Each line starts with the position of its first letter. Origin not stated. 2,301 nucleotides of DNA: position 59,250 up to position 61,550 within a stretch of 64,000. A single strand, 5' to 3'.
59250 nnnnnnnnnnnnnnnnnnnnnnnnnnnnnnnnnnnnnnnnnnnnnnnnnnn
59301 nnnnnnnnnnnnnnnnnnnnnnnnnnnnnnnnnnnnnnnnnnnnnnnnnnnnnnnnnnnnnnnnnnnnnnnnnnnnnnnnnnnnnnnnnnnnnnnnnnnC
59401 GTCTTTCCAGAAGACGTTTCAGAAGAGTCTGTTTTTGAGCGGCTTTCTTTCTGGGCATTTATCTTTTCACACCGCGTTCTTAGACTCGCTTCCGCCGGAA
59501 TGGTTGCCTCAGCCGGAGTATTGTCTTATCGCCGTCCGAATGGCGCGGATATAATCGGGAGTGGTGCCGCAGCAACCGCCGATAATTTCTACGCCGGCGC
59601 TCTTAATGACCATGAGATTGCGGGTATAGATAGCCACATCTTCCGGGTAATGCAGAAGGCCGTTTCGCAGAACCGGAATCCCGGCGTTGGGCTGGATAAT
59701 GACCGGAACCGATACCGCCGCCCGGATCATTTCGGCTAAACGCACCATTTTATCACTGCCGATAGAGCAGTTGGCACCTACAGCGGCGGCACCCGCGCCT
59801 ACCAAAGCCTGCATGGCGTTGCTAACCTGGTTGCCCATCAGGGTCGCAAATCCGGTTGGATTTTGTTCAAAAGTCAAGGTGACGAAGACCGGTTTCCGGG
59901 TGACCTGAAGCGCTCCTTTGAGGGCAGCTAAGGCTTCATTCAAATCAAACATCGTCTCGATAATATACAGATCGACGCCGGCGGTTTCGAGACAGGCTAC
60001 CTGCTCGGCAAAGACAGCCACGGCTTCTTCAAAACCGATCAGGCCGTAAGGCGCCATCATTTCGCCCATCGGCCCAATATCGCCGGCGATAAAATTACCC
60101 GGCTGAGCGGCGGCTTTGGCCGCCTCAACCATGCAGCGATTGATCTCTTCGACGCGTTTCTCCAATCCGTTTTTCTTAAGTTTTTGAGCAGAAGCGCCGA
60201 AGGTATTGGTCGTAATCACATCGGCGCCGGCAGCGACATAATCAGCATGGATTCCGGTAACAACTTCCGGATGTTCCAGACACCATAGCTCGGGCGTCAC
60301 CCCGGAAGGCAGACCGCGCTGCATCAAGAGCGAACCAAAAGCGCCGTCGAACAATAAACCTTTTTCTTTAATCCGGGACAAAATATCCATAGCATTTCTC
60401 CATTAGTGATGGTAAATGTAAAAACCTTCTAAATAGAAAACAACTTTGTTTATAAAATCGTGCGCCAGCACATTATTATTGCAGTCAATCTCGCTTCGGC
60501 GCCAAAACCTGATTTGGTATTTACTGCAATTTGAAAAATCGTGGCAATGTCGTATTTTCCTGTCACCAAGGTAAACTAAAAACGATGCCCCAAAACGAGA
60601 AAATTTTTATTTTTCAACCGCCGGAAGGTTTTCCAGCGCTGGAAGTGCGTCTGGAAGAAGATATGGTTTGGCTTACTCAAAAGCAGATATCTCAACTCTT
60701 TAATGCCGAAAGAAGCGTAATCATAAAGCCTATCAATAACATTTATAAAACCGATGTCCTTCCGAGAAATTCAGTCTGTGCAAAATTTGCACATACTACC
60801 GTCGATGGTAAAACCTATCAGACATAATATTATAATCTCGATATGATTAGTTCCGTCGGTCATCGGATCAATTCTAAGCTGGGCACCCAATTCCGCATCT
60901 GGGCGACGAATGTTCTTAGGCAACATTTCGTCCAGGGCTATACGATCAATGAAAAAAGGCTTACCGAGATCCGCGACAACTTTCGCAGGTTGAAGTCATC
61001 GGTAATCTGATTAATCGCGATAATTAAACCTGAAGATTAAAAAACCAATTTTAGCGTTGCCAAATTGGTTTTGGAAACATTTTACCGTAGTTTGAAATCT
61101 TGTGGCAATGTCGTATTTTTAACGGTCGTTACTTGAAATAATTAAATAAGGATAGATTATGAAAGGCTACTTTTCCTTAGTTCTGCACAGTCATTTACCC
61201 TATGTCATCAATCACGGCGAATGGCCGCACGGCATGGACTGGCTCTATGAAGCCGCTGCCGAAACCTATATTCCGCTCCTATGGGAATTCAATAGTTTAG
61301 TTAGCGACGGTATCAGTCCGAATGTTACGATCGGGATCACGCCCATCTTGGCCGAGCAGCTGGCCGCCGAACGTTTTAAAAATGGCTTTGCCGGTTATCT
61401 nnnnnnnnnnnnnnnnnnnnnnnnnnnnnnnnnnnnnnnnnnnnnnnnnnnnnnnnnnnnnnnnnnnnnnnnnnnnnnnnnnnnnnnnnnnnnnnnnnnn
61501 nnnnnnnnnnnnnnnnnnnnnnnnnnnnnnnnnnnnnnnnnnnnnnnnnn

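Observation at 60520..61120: Decayed RhuM-family gene bracketed by roughly 38-nt direct repeats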

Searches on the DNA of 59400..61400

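Call 43: search_rna_families(source=window, start=59400, end=61400, threshold=evalue, max_evalue=1)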
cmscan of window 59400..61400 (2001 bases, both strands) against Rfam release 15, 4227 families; matches with E-value up to 1: 0.
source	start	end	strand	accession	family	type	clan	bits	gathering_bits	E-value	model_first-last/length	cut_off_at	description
